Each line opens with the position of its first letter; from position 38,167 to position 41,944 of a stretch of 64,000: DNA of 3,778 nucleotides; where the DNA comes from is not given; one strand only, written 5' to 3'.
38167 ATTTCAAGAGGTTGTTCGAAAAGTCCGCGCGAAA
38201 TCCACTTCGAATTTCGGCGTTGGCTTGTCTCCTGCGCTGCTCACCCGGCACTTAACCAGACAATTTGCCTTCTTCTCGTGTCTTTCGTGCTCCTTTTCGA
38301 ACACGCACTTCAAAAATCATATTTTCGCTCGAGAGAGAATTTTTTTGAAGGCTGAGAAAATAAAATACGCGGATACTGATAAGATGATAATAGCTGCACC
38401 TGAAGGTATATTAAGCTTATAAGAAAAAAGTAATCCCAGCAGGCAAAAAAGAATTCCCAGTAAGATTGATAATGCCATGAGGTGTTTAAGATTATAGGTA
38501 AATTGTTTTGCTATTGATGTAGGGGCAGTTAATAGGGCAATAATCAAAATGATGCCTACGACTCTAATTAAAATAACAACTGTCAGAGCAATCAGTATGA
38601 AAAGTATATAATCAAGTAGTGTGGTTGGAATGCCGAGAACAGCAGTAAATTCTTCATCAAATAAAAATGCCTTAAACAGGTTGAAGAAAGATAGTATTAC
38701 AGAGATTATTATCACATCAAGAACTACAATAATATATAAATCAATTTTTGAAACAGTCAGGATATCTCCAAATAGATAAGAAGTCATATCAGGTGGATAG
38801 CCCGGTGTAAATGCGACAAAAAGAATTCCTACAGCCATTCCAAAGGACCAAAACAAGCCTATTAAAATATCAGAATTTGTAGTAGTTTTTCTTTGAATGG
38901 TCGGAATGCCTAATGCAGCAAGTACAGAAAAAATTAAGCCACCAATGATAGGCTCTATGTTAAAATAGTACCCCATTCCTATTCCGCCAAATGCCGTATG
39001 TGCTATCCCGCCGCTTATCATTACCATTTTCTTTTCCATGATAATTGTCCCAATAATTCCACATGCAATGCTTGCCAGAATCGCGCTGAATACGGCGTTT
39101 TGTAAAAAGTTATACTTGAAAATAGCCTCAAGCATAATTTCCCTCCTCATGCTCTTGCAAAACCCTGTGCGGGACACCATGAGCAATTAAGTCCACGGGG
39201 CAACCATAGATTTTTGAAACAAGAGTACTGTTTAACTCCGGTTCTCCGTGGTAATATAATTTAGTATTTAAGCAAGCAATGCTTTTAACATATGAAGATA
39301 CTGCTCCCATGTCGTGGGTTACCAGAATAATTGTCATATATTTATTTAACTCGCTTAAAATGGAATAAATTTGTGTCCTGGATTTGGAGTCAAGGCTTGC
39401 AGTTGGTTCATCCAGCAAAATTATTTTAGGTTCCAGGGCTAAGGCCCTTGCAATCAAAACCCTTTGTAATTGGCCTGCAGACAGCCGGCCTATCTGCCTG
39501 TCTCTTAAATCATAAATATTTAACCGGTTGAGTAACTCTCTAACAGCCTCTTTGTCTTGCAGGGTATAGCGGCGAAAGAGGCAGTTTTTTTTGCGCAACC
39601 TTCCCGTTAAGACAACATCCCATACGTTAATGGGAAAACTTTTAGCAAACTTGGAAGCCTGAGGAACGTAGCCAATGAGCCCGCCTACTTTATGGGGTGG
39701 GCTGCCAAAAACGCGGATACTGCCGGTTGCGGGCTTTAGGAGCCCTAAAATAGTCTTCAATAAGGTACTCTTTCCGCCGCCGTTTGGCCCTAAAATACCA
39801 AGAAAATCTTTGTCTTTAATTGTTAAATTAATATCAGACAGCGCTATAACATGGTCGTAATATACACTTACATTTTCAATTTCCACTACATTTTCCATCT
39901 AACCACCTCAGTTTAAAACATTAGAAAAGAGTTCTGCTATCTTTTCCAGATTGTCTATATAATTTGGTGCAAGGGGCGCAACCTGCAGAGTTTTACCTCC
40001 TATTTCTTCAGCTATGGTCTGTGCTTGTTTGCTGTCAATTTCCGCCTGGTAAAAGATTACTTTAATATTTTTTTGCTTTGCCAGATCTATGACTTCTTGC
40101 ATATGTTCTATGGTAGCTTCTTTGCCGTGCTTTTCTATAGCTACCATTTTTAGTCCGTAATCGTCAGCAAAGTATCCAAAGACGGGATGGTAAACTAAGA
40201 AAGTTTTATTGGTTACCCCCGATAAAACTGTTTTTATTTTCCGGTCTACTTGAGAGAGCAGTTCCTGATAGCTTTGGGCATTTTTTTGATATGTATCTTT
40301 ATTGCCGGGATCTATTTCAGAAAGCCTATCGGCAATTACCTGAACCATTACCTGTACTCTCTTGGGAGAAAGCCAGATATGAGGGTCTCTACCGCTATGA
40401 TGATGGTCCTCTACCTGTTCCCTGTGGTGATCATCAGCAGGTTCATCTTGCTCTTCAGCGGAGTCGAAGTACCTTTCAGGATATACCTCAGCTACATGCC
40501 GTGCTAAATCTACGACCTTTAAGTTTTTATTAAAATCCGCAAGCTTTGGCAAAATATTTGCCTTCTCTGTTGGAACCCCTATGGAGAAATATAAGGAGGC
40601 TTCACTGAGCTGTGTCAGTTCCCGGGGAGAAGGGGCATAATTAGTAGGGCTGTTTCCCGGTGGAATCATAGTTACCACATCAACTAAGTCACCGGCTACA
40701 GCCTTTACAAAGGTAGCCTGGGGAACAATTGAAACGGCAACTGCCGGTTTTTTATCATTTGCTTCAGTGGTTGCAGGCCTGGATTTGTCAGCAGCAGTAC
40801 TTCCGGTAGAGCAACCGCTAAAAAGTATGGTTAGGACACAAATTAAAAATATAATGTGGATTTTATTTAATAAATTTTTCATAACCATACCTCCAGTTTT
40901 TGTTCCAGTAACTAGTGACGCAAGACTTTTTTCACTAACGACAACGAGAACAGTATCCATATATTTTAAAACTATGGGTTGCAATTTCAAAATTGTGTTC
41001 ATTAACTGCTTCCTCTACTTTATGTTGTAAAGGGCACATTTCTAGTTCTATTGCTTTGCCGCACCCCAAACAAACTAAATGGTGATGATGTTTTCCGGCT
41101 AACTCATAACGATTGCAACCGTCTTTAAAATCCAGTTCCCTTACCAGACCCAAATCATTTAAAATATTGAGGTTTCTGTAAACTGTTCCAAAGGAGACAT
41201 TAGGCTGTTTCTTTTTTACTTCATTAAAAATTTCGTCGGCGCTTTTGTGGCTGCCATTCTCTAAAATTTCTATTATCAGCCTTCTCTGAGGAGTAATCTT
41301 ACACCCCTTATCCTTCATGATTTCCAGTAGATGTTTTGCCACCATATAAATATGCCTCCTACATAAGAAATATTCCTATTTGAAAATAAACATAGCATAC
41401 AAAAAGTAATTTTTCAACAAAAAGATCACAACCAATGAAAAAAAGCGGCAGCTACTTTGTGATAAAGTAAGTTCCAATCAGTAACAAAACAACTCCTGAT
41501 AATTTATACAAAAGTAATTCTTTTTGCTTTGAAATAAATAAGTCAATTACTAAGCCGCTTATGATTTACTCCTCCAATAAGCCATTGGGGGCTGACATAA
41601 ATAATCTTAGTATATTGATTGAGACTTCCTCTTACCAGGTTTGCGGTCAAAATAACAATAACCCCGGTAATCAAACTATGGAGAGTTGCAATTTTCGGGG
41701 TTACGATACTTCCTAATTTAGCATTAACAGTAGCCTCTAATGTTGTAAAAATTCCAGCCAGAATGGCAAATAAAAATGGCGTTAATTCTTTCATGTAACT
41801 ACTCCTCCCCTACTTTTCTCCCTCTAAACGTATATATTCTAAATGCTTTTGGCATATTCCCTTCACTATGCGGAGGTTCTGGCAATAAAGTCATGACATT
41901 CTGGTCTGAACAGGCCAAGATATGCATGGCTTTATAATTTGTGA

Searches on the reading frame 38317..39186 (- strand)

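Call 8: search_protein_families(library=pfam, proteins=[window:38317-39186:-])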
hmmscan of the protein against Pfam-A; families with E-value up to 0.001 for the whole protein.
window:38317-39186:- (289 aa): 2 families
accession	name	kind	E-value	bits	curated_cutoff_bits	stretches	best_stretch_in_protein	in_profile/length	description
PF00950.22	ABC-3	-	6.1e-71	239.4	20.1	1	24-280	1-257/258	ABC 3 transport family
PF01032.23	FecCD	-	3e-08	33.5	26.5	1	77-264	104-295/311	FecCD transport family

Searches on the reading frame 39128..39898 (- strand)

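Call 8: search_protein_families(library=pfam, proteins=[window:39128-39898:-])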
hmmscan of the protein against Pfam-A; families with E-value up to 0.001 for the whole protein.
window:39128-39898:- (256 aa): 4 families
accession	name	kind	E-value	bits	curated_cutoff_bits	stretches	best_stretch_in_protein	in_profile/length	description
PF00005.33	ABC_tran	-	2.5e-30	106.3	25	1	20-167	1-137/137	ABC transporter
PF13304.12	AAA_21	-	1.1e-10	42.5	27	1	130-200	229-303/304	AAA domain, putative AbiEii toxin, Type IV TA system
PF02463.25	SMC_N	-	8.6e-08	32.3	40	1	29-203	23-205/220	RecF/RecN/SMC N terminal domain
PF13555.12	AAA_29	-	0.00065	19.8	27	0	26-58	18-50/61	P-loop containing region of AAA domain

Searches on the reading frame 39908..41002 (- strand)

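Call 8: search_protein_families(library=pfam, proteins=[window:39908-41002:-])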
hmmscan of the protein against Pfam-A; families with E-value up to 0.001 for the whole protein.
window:39908-41002:- (364 aa): 1 family
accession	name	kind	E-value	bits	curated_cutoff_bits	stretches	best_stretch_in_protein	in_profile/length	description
PF01297.22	ZnuA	-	1.3e-68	231.7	29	1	88-358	1-259/263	Zinc-uptake complex component A periplasmic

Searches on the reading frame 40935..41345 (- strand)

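Call 9: search_protein_families(library=pfam, proteins=[window:40935-41345:-])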
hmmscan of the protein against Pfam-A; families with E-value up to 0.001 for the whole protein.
window:40935-41345:- (136 aa): 2 families
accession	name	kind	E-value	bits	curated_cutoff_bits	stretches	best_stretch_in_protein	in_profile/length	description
PF01475.25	FUR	-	1.6e-35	122.3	23.1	1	13-129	2-121/121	Ferric uptake regulator family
PF01022.26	HTH_5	-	6e-06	26.5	22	1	19-69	2-46/47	Bacterial regulatory protein, arsR family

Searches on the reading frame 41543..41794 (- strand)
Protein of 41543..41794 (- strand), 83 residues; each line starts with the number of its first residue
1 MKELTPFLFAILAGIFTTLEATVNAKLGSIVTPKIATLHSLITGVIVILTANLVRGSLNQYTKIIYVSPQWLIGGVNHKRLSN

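Call 9: search_protein_families(library=pfam, proteins=[window:41543-41794:-])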
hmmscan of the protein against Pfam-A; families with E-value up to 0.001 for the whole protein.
window:41543-41794:- (83 aa): 1 family
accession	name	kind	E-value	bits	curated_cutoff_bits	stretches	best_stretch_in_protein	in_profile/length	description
PF04657.19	DMT_YdcZ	-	4.9e-09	37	24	1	6-76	2-74/140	Putative inner membrane exporter, YdcZ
